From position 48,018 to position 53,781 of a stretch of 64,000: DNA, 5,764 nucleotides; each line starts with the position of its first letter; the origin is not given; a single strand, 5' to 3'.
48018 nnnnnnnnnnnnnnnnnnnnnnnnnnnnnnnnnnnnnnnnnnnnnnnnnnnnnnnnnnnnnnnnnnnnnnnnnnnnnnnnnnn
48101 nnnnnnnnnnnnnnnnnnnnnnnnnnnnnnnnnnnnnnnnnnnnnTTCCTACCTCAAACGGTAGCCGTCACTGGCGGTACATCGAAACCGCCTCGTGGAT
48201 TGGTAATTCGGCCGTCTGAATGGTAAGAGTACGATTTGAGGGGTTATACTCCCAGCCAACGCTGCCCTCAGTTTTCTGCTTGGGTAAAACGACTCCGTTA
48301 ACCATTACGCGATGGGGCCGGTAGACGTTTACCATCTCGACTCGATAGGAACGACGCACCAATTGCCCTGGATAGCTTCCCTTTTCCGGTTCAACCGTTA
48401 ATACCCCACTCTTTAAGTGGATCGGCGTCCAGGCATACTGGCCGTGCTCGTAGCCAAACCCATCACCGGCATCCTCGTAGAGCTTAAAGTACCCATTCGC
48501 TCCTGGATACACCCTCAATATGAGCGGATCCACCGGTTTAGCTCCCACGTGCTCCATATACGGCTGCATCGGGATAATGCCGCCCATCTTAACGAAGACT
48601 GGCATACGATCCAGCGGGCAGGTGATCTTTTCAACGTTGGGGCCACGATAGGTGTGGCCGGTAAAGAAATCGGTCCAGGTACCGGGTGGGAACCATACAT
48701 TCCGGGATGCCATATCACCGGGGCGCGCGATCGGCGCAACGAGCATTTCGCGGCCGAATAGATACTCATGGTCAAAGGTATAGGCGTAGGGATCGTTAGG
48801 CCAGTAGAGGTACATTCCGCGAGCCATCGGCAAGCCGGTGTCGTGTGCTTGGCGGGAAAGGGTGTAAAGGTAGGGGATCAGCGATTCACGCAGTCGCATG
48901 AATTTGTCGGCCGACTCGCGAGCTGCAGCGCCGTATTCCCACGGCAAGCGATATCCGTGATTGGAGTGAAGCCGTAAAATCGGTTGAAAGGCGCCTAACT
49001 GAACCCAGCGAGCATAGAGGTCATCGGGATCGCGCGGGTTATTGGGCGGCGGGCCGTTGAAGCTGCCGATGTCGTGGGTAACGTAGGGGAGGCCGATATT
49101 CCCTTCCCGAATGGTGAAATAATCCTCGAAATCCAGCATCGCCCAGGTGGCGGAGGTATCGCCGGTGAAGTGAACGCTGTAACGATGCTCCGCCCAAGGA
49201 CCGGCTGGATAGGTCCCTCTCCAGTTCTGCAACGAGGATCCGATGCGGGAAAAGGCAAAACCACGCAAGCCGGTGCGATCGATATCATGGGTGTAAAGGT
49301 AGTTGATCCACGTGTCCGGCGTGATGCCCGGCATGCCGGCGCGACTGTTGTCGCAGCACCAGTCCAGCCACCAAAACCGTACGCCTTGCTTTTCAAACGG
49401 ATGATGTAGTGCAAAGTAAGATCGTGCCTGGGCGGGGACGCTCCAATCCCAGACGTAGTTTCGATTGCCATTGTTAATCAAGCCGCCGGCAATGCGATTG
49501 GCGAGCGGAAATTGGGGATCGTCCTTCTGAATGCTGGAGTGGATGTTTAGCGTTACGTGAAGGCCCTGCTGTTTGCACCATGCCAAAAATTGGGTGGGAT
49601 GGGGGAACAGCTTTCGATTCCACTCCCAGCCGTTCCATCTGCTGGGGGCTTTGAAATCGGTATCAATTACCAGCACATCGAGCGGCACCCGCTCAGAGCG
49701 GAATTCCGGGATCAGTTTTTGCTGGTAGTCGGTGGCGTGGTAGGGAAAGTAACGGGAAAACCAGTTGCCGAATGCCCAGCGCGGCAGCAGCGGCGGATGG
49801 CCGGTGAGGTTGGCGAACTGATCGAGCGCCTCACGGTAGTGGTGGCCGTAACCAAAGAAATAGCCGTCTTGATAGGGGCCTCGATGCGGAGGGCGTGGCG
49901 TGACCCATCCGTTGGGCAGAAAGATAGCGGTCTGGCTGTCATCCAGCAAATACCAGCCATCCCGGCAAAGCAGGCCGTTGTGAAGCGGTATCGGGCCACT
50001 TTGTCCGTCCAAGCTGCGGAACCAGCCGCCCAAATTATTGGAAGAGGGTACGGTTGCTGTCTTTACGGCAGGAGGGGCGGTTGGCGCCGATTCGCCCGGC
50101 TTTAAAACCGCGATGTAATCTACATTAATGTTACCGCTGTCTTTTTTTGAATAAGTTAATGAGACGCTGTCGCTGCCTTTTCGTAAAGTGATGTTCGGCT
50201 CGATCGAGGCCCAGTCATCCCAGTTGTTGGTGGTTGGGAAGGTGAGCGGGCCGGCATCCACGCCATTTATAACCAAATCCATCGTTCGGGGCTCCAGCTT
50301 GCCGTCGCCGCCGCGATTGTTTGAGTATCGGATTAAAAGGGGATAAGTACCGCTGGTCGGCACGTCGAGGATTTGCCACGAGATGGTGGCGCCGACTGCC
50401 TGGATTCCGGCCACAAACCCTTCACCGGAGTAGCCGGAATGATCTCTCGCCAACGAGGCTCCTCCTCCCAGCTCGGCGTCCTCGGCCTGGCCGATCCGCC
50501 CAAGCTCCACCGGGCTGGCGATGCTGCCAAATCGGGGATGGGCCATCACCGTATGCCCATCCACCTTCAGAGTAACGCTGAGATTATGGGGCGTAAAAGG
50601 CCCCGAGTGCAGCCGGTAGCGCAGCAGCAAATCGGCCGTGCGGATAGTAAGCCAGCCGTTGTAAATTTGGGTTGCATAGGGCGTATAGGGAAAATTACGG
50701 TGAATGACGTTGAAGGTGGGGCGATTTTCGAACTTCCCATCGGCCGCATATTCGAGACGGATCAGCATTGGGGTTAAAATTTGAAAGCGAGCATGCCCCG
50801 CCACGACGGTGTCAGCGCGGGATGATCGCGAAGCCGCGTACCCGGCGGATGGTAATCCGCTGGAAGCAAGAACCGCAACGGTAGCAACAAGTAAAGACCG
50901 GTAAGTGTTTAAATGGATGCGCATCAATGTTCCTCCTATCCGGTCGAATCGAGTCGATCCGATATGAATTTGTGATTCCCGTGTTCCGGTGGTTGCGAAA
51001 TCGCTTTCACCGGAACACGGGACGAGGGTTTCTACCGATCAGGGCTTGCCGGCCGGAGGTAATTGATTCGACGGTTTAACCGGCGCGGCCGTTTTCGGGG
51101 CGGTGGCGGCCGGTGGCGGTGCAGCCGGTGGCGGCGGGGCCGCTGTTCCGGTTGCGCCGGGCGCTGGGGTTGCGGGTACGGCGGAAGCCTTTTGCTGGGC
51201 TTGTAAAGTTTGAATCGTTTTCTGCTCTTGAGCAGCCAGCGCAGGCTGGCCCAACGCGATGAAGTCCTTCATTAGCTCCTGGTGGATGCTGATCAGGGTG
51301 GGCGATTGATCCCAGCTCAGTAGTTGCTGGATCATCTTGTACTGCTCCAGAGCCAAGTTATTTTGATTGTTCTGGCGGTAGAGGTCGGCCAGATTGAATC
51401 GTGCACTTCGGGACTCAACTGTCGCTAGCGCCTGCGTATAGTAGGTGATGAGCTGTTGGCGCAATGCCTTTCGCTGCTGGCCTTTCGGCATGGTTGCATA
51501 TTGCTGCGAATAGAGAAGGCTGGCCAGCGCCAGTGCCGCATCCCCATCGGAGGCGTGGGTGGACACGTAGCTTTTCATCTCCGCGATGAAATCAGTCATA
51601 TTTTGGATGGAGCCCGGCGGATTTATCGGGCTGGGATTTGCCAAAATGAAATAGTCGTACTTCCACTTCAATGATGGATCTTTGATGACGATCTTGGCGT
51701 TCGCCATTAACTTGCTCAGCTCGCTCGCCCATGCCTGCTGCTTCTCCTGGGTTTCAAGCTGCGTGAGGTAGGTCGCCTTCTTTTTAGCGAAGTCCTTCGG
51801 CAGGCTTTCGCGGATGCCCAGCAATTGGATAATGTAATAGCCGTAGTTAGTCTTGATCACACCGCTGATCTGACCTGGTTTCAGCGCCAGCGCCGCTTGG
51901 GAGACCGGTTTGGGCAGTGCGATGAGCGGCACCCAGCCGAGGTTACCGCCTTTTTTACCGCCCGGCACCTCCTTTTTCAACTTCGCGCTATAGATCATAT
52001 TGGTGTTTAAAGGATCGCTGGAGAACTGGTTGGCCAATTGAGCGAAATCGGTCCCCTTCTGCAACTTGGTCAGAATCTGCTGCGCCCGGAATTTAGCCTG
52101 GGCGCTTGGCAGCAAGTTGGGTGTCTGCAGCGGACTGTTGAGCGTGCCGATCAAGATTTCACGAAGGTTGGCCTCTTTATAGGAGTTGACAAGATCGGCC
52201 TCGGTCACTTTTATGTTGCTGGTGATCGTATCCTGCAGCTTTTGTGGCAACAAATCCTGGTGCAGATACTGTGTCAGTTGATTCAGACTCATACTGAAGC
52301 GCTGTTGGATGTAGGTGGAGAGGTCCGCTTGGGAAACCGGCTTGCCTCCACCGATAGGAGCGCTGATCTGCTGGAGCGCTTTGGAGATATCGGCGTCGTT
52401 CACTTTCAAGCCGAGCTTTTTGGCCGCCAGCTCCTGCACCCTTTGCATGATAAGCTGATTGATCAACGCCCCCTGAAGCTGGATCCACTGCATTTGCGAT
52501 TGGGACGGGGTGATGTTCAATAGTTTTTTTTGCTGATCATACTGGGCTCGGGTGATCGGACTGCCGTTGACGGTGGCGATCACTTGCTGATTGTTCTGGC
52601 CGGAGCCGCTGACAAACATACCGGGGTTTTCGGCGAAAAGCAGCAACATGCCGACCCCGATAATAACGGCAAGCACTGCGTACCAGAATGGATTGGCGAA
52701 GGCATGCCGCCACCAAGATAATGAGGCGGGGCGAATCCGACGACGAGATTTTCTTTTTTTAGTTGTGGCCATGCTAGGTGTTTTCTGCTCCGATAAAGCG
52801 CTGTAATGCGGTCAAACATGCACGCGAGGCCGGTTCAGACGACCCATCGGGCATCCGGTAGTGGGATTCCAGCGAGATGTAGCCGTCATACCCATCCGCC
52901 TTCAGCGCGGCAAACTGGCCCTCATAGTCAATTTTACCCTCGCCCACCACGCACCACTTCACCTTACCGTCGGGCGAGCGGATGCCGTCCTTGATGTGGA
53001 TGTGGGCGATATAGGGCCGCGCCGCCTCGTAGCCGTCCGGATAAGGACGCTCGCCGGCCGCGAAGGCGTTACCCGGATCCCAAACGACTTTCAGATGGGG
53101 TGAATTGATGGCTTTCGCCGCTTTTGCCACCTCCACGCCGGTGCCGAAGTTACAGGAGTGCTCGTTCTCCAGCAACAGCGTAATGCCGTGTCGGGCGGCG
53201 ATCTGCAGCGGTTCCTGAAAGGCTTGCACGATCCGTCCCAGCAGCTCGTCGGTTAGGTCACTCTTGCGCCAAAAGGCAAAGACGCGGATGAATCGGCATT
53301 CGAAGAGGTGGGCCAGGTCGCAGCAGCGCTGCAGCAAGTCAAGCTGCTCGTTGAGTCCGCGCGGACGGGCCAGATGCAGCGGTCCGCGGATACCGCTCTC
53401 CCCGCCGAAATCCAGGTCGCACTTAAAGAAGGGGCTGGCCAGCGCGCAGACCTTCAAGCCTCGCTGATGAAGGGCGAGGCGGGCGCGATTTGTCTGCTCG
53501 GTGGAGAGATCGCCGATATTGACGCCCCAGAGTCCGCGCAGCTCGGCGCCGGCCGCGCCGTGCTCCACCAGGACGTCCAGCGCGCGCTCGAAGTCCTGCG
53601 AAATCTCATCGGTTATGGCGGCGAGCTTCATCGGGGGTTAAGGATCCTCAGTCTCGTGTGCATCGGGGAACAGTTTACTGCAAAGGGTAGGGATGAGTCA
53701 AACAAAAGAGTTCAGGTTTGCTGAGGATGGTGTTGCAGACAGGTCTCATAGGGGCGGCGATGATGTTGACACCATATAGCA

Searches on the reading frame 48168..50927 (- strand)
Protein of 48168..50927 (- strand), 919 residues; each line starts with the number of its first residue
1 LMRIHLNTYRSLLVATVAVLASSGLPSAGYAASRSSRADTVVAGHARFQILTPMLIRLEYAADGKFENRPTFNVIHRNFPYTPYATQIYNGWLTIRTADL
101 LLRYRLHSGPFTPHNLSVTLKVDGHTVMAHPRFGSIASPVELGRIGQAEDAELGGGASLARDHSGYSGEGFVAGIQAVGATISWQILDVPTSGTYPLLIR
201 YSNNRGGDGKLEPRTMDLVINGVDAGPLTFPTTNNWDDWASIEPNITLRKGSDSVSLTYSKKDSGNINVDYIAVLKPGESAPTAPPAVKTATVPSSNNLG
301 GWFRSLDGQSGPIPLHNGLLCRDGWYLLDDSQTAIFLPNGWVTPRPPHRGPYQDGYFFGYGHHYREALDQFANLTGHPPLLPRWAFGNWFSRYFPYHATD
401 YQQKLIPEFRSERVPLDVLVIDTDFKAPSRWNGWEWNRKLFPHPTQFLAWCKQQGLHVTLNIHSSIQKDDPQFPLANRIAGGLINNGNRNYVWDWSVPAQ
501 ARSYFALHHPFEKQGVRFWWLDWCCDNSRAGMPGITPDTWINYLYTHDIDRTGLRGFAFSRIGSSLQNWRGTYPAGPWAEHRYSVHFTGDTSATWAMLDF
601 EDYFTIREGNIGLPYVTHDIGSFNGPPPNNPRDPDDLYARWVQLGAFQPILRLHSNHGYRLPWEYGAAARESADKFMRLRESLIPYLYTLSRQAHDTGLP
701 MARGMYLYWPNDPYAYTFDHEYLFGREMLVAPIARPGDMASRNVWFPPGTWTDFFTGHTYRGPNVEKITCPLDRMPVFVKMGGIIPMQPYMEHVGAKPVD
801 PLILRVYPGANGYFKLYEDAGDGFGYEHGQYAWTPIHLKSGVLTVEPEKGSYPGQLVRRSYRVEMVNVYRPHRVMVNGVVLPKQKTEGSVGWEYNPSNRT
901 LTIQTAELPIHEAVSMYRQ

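Call 12: search_protein_families(library=pfam, proteins=[window:48168-50927:-], max_evalue=0.00001)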
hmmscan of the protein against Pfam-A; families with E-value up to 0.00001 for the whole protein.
window:48168-50927:- (919 aa): 5 families
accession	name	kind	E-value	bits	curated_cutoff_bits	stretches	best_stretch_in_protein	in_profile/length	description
PF01055.32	Glyco_hydro_31_2nd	-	2.9e-52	178.5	23.5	1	378-690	1-328/328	Glycosyl hydrolases family 31 TIM-barrel domain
PF21365.3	Glyco_hydro_31_3rd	-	8.2e-23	81.1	24.4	1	698-785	1-87/87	Glycosyl hydrolase family 31 C-terminal domain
PF17137.9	DUF5110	-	2.5e-19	69.5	27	1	801-867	1-70/71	Domain of unknown function (DUF5110)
PF03422.21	CBM_6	-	3.8e-10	40.6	28.9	1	147-274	1-123/125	Carbohydrate binding module (family 6)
PF16990.11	CBM_35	-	3.8e-06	27.6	28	1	156-274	12-118/121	Carbohydrate binding module (family 35)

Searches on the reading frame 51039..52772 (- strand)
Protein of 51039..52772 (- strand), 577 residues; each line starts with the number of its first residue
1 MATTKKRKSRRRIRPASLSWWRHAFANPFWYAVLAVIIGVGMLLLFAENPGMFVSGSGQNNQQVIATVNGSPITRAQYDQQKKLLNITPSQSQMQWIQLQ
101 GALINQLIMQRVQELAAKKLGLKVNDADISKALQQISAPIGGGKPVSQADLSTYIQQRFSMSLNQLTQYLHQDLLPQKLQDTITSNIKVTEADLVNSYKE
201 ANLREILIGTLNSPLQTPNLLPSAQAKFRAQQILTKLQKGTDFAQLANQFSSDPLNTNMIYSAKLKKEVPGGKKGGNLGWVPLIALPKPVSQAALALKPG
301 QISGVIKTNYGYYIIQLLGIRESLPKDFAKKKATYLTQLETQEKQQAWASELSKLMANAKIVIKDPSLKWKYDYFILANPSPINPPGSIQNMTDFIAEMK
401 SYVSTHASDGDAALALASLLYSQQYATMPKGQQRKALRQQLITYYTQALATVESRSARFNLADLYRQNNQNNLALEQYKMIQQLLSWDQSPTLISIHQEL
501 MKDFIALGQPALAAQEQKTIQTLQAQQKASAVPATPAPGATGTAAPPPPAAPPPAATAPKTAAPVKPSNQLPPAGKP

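Call 12: search_protein_families(library=pfam, proteins=[window:51039-52772:-], max_evalue=0.00001)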
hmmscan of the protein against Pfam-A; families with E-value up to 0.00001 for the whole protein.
window:51039-52772:- (577 aa): 5 families
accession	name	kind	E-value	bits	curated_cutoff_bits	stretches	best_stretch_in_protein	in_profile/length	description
PF13616.12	Rotamase_3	-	1.1e-15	58.6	22.5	1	272-318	67-113/116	PPIC-type PPIASE domain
PF00639.27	Rotamase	-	3.4e-14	54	21.7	1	223-317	15-95/97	PPIC-type PPIASE domain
PF13624.11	SurA_N_3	-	6.3e-13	49.3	27.2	1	32-180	12-162/162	SurA-like N-terminal domain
PF13623.11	SurA_N_2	-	3e-11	43.8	28.5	1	33-138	11-122/145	SurA-like N-terminal domain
PF13145.12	Rotamase_2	-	5.5e-09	37.3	27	1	230-330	36-118/121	PPIC-type PPIASE domain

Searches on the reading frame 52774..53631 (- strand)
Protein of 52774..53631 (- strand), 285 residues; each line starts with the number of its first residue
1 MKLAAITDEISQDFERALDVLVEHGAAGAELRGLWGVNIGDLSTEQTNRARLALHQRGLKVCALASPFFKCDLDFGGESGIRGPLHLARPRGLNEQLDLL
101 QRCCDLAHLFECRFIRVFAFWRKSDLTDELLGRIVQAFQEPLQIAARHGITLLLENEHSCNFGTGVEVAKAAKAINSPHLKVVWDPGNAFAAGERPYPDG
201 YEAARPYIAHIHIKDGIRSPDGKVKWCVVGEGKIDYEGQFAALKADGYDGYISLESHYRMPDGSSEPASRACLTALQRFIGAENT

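Call 12: search_protein_families(library=pfam, proteins=[window:52774-53631:-], max_evalue=0.00001)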
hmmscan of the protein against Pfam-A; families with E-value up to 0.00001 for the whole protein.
window:52774-53631:- (285 aa): 1 family
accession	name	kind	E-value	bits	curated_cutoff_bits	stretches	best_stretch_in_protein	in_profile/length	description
PF01261.30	AP_endonuc_2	-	3e-34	119.3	31.1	1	19-260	2-233/249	Xylose isomerase-like TIM barrel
